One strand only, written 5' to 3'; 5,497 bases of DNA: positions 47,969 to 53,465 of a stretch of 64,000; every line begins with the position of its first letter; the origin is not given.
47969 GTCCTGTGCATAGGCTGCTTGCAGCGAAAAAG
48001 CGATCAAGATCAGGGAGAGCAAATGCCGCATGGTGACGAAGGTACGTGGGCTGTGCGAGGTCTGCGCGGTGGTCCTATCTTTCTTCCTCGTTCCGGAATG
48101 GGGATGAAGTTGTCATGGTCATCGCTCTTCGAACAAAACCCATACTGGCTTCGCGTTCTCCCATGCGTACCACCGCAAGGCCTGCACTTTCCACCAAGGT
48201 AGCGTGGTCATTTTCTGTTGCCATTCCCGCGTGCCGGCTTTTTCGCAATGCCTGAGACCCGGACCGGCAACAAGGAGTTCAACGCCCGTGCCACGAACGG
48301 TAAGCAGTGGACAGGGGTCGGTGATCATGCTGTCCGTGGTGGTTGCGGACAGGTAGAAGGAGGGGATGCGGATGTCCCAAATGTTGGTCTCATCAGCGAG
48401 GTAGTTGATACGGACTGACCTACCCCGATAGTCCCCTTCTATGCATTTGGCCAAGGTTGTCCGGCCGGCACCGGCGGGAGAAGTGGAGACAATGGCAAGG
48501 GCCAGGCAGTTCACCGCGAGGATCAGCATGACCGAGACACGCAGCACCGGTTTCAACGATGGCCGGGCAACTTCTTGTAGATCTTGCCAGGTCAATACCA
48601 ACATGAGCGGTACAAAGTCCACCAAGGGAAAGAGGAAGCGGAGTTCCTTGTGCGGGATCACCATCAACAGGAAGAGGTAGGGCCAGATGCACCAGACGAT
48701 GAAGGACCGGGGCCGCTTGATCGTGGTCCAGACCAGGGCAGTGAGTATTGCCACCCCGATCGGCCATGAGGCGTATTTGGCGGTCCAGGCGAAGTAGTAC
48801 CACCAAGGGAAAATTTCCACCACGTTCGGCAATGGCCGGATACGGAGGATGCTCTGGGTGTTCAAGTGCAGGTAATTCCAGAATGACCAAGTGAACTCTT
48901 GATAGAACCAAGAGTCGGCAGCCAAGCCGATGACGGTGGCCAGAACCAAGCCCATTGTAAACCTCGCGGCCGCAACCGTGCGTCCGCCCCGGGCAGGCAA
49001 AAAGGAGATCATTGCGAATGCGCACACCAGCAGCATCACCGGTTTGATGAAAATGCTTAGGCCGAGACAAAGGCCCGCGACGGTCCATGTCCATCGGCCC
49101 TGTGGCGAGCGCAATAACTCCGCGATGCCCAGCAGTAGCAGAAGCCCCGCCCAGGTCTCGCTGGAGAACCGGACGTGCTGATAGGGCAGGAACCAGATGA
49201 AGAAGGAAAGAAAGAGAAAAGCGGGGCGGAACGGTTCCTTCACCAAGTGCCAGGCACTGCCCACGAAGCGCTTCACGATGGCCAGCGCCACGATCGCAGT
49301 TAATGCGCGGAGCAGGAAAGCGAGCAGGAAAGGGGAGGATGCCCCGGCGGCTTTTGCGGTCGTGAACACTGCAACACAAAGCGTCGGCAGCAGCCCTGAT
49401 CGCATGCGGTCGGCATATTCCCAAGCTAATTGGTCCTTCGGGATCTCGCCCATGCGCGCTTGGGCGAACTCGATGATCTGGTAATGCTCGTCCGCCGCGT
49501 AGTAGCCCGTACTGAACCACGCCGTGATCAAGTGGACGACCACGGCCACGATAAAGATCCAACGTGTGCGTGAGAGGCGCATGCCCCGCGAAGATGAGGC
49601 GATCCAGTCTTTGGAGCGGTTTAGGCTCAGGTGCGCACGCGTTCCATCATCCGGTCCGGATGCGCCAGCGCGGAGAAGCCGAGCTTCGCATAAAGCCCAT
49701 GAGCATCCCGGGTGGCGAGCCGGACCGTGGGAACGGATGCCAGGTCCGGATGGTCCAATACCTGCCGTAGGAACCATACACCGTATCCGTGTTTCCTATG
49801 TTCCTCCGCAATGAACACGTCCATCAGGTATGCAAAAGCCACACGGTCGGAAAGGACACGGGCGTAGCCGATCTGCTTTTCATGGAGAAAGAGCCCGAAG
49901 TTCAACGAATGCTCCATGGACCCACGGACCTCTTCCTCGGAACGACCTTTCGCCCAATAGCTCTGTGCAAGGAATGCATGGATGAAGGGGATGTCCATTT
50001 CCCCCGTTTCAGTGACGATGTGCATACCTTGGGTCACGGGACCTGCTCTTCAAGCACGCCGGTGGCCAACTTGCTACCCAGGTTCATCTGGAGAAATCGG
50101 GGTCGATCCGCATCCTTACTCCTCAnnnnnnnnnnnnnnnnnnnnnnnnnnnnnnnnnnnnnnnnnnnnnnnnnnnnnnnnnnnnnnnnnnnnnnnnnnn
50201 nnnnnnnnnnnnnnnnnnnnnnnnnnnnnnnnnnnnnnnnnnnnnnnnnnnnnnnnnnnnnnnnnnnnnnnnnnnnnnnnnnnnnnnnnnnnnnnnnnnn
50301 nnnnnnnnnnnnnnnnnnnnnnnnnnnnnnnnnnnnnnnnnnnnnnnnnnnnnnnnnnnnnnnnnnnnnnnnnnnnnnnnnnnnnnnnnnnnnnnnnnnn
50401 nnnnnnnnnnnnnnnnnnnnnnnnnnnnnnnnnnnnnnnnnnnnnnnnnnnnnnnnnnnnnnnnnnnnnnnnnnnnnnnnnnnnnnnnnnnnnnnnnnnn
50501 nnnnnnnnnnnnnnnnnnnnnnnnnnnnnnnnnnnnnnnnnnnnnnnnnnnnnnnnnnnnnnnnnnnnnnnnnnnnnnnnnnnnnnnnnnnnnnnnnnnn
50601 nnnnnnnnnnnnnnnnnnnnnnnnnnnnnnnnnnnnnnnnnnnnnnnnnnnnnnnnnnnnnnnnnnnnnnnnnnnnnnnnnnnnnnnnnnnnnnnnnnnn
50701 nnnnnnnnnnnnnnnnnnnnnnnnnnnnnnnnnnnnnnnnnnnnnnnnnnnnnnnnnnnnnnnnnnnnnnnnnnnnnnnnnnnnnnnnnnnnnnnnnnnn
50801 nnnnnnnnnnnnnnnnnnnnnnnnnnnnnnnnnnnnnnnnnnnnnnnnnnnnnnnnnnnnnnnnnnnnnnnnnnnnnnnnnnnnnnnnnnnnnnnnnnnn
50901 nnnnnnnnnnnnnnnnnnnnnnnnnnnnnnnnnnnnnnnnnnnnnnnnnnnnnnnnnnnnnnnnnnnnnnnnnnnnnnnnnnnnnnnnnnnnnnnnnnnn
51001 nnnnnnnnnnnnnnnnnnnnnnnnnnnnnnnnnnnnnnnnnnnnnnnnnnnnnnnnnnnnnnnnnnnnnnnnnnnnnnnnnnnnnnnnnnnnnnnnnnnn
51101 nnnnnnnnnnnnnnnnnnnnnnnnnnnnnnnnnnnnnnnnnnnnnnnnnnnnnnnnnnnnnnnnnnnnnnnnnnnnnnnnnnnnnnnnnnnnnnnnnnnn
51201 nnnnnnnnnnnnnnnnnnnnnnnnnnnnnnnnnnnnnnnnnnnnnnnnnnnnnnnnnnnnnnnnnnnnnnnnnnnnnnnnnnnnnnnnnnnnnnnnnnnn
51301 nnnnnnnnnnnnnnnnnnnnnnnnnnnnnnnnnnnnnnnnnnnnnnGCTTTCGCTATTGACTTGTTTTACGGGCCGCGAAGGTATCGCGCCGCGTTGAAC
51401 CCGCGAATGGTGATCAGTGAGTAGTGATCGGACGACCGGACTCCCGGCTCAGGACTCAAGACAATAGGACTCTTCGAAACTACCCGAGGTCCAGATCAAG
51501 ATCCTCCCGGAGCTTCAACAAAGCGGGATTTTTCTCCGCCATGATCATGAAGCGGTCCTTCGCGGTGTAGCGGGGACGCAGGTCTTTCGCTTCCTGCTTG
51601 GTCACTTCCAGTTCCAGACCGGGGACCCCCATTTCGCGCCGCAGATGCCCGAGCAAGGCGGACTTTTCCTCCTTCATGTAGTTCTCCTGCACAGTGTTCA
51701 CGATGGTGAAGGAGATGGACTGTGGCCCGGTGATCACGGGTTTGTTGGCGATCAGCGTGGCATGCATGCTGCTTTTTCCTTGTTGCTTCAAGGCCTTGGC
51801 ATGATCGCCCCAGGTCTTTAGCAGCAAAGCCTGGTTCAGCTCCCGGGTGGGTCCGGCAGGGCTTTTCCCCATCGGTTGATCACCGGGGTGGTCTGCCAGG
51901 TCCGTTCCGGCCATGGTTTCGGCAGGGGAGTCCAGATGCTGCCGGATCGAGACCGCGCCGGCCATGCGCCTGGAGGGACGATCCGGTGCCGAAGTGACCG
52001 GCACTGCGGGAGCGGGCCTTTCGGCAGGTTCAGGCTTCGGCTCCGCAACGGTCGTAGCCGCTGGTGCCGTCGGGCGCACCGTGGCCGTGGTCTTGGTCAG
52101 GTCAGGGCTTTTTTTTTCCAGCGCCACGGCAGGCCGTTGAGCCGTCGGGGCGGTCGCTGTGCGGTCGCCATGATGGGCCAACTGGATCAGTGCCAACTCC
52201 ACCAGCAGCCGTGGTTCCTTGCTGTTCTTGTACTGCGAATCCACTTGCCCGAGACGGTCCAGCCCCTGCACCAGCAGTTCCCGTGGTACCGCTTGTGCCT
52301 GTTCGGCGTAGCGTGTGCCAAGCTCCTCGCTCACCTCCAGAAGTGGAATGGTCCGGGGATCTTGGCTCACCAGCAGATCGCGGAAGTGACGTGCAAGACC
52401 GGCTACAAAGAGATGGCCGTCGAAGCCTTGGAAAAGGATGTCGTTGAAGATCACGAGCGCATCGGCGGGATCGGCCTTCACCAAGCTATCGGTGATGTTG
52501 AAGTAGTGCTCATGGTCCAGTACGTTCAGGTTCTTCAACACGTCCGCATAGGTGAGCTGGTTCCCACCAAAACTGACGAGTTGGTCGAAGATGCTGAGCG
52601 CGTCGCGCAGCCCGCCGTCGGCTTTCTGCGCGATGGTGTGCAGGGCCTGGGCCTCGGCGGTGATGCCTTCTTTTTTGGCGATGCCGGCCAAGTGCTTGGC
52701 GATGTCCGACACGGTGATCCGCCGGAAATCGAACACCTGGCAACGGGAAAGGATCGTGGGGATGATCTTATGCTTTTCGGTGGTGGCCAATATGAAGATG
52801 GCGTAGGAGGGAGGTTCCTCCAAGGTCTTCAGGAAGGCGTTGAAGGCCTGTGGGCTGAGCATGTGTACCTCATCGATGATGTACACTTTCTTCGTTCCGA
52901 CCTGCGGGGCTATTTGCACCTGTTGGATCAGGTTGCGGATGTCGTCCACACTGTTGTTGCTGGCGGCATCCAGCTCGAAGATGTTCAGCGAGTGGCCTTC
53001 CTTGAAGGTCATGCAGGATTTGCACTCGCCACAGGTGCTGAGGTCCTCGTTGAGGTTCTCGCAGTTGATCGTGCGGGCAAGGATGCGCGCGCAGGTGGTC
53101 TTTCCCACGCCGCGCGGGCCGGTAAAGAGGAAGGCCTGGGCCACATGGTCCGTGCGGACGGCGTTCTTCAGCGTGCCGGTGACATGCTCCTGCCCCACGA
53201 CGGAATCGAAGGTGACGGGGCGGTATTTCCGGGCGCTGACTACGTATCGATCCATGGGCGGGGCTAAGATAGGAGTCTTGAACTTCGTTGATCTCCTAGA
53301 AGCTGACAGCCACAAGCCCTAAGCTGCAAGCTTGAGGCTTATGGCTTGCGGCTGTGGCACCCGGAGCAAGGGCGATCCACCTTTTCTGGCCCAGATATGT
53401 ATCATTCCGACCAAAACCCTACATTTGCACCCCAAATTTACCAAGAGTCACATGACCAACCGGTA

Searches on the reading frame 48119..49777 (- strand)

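Call 54: search_protein_families(library=pfam, proteins=[window:48119-49777:-], max_evalue=0.00001)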
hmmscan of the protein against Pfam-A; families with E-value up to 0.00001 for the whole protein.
window:48119-49777:- (552 aa): 1 family
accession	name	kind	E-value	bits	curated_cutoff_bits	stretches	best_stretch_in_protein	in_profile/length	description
PF03901.23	Glyco_transf_22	-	1.3e-27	97.5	23.8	1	73-427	1-359/414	Alg9-like mannosyltransferase family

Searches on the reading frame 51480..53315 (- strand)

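Call 54: search_protein_families(library=pfam, proteins=[window:51480-53315:-], max_evalue=0.00001)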
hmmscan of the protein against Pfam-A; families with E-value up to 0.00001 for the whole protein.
window:51480-53315:- (611 aa): 8 families
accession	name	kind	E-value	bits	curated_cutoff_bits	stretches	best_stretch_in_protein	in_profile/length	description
PF13177.12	DNA_pol3_delta2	-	4.4e-46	157.3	27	1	42-200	2-160/161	DNA polymerase III, delta subunit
PF22608.2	DNAX_ATPase_lid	-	4.6e-15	55.6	27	1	205-251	2-48/49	DNA polymerase III clamp loader subunit, ATPase lid domain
PF00004.35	AAA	-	1.7e-13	51.6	21.2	1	63-194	2-125/131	ATPase family associated with various cellular activities (AAA)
PF13401.12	AAA_22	-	8.1e-09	36.3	27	1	59-166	5-109/130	AAA domain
PF12169.13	DNA_pol3_gamma3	-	1.5e-07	31.7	24.4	1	256-382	3-130/143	DNA polymerase III subunits gamma and tau domain III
PF05496.18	RuvB_N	-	1.2e-06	28.8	27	0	32-85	2-59/159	Holliday junction DNA helicase RuvB P-loop domain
PF07728.20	AAA_5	-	4.5e-06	27.2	22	0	62-167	2-92/139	AAA domain (dynein-related subfamily)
PF13173.12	AAA_14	-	6.2e-06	26.7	27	0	61-177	4-97/129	AAA domain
